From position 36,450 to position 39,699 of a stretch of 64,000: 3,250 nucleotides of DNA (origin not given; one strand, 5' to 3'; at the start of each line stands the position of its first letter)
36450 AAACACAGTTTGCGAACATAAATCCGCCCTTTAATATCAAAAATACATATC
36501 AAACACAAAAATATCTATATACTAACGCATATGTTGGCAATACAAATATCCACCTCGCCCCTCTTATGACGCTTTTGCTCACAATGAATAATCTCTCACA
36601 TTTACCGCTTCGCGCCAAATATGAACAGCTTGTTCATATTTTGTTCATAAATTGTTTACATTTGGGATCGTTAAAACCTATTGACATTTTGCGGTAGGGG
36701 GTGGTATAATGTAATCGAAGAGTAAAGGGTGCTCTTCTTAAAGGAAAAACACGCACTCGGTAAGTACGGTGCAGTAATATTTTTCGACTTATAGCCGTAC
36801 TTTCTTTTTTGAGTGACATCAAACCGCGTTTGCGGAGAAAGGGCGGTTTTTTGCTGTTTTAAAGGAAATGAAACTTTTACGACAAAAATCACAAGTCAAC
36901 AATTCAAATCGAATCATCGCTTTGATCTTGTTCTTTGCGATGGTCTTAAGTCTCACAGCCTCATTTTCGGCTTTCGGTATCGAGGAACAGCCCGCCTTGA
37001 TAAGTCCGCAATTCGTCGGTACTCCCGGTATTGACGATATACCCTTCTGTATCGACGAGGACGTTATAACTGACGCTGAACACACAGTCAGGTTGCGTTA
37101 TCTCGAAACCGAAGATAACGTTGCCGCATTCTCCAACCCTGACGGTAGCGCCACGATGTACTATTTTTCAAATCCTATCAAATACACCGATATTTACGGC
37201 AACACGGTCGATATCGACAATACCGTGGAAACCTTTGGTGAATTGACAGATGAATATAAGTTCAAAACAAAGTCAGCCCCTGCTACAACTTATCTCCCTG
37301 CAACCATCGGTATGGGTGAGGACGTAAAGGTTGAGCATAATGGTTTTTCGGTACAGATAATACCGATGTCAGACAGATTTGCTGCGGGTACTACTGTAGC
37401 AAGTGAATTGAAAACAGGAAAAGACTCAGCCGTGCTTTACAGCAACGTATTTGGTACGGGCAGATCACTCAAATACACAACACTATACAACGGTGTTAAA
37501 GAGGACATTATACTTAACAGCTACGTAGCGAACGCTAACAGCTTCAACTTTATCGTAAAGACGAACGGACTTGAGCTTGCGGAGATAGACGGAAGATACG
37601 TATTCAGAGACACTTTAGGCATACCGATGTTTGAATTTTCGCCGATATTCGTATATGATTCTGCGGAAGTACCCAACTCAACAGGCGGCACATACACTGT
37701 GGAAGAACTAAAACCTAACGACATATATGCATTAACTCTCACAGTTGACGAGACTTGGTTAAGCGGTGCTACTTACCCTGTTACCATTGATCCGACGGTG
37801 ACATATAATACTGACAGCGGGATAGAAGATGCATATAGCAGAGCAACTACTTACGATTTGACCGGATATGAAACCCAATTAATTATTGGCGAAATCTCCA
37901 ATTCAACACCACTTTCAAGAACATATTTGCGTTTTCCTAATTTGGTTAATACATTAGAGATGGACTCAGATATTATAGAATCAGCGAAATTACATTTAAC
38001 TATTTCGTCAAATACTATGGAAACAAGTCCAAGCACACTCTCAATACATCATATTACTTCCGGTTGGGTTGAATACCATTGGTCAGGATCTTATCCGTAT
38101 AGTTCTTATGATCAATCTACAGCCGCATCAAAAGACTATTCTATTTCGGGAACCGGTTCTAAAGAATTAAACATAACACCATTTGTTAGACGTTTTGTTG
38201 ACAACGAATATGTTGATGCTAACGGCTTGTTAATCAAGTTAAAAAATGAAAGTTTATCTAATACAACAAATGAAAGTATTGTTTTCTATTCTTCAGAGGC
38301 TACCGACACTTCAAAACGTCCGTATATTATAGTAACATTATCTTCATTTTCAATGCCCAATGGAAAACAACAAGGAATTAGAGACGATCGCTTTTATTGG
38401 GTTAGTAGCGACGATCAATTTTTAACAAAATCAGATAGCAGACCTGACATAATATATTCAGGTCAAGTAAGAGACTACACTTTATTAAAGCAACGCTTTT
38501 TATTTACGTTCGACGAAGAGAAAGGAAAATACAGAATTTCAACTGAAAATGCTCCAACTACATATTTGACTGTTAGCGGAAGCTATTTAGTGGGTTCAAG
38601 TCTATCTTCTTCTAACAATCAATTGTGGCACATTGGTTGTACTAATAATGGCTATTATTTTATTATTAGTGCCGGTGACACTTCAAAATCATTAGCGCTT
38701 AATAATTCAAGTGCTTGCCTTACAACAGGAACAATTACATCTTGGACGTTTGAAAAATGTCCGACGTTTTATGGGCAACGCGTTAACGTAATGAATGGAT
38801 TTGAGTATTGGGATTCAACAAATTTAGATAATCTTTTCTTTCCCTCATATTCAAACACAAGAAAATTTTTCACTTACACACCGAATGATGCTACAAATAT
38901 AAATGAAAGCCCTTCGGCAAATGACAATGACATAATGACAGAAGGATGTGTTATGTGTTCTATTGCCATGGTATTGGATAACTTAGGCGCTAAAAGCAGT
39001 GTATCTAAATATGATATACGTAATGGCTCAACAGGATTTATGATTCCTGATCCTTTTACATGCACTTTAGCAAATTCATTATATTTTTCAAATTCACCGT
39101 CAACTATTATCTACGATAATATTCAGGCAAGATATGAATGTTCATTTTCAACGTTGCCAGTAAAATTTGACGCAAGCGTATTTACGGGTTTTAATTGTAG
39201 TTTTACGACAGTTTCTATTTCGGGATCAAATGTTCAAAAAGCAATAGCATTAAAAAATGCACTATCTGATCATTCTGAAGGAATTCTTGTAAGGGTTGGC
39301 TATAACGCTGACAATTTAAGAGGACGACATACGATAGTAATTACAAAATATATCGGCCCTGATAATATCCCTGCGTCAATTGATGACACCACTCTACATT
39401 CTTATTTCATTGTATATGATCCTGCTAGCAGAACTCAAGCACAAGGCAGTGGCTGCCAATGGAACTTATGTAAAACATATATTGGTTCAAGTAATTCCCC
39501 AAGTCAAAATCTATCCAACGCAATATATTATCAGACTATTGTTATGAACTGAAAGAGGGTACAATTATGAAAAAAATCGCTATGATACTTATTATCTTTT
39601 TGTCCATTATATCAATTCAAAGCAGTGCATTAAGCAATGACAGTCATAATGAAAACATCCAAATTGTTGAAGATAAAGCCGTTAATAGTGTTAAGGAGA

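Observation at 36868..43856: AT-rich four-gene module: secreted multidomain C39-like cysteine peptidase followed by three tandem paralogous secreted/lipoproteins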

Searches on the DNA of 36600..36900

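Call 55: search_rna_families(source=window, start=36600, end=36900, threshold=evalue, max_evalue=10)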
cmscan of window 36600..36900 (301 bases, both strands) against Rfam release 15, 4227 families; matches with E-value up to 10: 5.
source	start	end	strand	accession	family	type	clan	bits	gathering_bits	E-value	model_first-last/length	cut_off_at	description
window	36731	36854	+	RF02618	SSRC34_2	Gene; sRNA;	-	21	48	0.31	1-125/125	no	Streptococcus sRNA 34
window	36609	36672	-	RF01666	rox2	Cis-reg;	-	18.7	55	1.1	1-71/71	no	Drosophila rox2 ncRNA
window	36803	36842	+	RF01153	sn3060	Gene; snRNA; snoRNA; CD-box;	-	14.1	45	3.9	1-67/67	no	Small nucleolar RNA sn3060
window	36616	36665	+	RF03344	mir-5365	Gene; miRNA;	-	14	70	5.6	1-78/78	no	mir-5365 microRNA precursor family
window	36841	36895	+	RF00486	mir-129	Gene; miRNA;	-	12.9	48.6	9.6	1-75/75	no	mir-129 microRNA precursor family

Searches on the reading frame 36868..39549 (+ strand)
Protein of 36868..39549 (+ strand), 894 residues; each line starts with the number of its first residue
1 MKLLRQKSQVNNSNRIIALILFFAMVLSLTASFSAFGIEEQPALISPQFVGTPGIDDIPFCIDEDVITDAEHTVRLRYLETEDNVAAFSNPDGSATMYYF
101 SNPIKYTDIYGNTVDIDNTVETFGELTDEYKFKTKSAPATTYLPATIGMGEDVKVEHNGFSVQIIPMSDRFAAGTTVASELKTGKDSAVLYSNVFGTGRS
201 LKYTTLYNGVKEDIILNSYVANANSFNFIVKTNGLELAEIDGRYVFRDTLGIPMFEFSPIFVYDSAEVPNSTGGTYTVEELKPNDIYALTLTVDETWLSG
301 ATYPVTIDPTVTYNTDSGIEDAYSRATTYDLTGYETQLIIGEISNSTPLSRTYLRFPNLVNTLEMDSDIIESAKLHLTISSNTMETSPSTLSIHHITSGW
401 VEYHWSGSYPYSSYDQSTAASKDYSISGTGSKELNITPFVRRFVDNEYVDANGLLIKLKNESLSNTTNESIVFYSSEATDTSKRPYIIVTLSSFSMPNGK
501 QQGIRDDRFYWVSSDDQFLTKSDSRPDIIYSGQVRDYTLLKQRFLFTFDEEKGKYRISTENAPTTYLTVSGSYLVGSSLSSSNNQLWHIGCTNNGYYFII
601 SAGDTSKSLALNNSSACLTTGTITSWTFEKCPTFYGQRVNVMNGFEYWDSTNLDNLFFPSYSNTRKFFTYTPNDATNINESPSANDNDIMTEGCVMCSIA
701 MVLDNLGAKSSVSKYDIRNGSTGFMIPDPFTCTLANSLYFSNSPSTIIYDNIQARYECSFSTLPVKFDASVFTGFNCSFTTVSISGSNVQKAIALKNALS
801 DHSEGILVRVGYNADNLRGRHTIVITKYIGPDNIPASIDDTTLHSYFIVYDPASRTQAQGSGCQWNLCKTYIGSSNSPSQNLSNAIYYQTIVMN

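Call 3: search_protein_families(library=pfam, proteins=[window:36868-39549:+], max_evalue=1)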
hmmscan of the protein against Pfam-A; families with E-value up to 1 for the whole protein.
window:36868-39549:+ (894 aa): 3 families
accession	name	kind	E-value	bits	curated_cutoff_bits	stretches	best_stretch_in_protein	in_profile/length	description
PF06848.17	Disaggr_repeat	-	2.8e-05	24.3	33.9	1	407-488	108-178/179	Disaggregatase related repeat domain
PF14200.12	RicinB_lectin_2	-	0.00013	23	25.6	1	542-621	3-83/89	Ricin-type beta-trefoil lectin domain-like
PF05588.17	Botulinum_HA-17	-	0.033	14.8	21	1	552-615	10-74/146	Clostridium botulinum HA-17 domain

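Call 4: search_protein_families(library=ncbifam, proteins=[window:36868-39549:+], max_evalue=1)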
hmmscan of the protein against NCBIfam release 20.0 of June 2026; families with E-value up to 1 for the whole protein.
window:36868-39549:+ (894 aa): 1 family
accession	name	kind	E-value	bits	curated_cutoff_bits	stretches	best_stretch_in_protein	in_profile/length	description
NF033679.1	DNRLRE_dom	domain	4.5e-18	65.9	34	1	321-490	2-164/164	DNRLRE domain-containing protein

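Call 6: search_solved_structures(query=window:36868-39549:+, max_evalue=1, show_alignments=2)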
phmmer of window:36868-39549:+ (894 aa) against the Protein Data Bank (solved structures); distinct sequences matched with E-value up to 1: 1.
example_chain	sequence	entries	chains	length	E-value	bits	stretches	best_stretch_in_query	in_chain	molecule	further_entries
3pg0_A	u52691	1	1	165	0.043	15.1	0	559-616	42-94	ThreeFoil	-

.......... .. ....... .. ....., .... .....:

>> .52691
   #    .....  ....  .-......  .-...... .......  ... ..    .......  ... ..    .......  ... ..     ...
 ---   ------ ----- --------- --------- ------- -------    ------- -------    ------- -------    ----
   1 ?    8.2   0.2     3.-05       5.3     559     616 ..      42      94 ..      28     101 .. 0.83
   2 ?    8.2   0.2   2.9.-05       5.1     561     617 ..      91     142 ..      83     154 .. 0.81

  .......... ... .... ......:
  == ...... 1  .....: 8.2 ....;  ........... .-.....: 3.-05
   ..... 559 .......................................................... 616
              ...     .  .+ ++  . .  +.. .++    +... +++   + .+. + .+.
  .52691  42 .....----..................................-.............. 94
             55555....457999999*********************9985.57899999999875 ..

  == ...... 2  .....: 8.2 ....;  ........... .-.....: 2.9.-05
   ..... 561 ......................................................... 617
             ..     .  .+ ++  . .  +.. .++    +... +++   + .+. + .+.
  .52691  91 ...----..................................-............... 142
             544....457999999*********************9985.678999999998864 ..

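Call 7: search_protein_families(library=padloc, proteins=[window:36868-39549:+], max_evalue=1)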
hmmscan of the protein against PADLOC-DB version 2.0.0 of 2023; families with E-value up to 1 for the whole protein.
window:36868-39549:+ (894 aa): 0 families

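Call 67: search_dna_similar(query=window:36868-39549:+, collection=phages, mode=protein, max_evalue=1, max_rows=15)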
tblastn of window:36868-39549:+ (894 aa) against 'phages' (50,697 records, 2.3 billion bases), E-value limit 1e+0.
Records with a match: 13; places in all: 13; records where one place covers at least 80% of the query: 0.
Best place of each record, by identity: <60% 13.
By first word of the organism name: Bacillus 10; Bacteriophage 2; Streptococcus 1.
By host as written in the record: Bacillus cereus 4; - 4; Bacillus thuringiensis 2; Bacillus sp. (in: firmicutes) 1; Bacillus sp. S4 1; Streptococcus suis 1.
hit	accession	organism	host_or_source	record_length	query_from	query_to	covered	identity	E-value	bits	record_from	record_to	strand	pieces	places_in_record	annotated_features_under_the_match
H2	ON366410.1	Bacillus phage vB_BceS_LY1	Bacillus cereus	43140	90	647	62%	23.0%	3e-6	58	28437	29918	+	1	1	structural protein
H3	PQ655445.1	Bacillus phage BCE1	Bacillus sp. (in: firmicutes)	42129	90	554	52%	24.4%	1e-3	49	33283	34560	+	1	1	virion structural protein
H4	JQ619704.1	Bacillus phage PBC1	Bacillus cereus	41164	88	516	48%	22.7%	4e-4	50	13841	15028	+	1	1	putative YD repeat protein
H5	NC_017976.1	Bacillus phage PBC1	Bacillus cereus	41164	88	516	48%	22.7%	4e-4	50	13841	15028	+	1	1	virion structural protein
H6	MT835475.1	Bacteriophage sp.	human fecal samples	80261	16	321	34%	30.7%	1e-22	110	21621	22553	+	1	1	record has no annotation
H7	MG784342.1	Bacillus phage Carmen17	Bacillus thuringiensis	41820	90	516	48%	21.6%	4e-3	47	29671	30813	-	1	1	putative YD repeat protein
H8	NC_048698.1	Bacillus phage Carmen17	Bacillus thuringiensis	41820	90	516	48%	21.6%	4e-3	47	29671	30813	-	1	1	virion structural protein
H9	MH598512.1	Bacillus phage Wes44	soil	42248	90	516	48%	21.3%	1e-3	49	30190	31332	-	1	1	putative YD repeat protein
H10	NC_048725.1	Bacillus phage Wes44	soil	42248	90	516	48%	21.3%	1e-3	49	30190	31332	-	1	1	virion structural protein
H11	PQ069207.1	Bacillus phage S4-5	Bacillus sp. S4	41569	90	377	32%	26.3%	2e-2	45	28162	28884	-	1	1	record has no annotation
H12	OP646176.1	Bacillus phage vB_BceS_LY5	Bacillus cereus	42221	88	396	35%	23.8%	2e-1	42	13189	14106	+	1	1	hypothetical protein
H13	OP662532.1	Streptococcus phage YS34-rum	Streptococcus suis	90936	99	356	29%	23.7%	4e-7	60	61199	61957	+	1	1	hypothetical protein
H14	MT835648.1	Bacteriophage sp.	human fecal samples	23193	132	310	20%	23.9%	2e-2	45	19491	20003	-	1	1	record has no annotation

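Call 68: get_annotated_region(hit=H6, flank=6000)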
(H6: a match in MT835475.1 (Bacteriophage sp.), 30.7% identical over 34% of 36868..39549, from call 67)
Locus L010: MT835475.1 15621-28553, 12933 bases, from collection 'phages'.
description: UNVERIFIED: Bacteriophage sp. clone scaffold_8 genomic sequence.
organism: Bacteriophage sp. (NCBI taxid 38018)
taxonomy: Viruses
host: -; source: human fecal samples; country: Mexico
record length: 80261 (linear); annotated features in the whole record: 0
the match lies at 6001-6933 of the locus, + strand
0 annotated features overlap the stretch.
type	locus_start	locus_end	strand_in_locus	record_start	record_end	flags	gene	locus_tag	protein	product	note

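Call 78: search_protein_families(library=phrogs, proteins=[window:36868-39549:+], max_evalue=1)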
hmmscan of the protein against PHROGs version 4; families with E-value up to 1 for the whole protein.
window:36868-39549:+ (894 aa): 0 families

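Call 94: find_encoding_contigs(protein=window:36868-39549:+, flank=2000, max_places=4)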
Protein window:36868-39549:+ (894 aa): no gene with exactly this product is on record in the collection.

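Call 95: list_cluster_members(proteins=[window:36868-39549:+, window:39567-41003:+, window:41052-42404:+, window:42438-43853:+, L007:7151-9787:+, window:44136-46496:-])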
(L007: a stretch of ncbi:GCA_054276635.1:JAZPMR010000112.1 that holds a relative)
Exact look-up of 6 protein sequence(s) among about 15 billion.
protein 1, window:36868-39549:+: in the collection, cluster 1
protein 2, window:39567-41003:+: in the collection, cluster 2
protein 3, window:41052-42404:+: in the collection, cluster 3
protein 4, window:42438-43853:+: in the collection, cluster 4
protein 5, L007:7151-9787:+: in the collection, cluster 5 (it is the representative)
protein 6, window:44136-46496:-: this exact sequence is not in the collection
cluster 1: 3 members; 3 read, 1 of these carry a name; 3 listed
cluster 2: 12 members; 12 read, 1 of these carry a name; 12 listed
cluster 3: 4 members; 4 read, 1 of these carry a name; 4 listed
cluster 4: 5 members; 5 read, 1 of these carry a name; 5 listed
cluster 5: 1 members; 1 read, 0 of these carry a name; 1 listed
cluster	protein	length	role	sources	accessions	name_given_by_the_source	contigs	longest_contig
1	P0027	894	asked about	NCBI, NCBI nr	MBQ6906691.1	MAG: DNRLRE domain-containing protein [Clostridia bacterium] | DNRLRE domain-containing protein [Clostridia bacterium]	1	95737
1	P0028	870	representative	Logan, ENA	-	-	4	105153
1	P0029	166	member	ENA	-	-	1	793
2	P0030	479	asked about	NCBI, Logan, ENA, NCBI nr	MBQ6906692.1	MAG: hypothetical protein IJN75_06700 [Clostridia bacterium] | hypothetical protein [Clostridia bacterium]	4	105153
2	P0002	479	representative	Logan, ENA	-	-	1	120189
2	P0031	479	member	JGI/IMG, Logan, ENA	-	-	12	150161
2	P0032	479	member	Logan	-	-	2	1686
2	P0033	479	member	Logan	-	-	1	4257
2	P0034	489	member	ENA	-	-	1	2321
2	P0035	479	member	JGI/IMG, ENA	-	-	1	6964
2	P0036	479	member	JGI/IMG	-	-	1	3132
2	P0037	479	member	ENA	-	-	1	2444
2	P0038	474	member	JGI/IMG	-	-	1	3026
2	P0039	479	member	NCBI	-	-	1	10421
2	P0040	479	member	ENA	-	-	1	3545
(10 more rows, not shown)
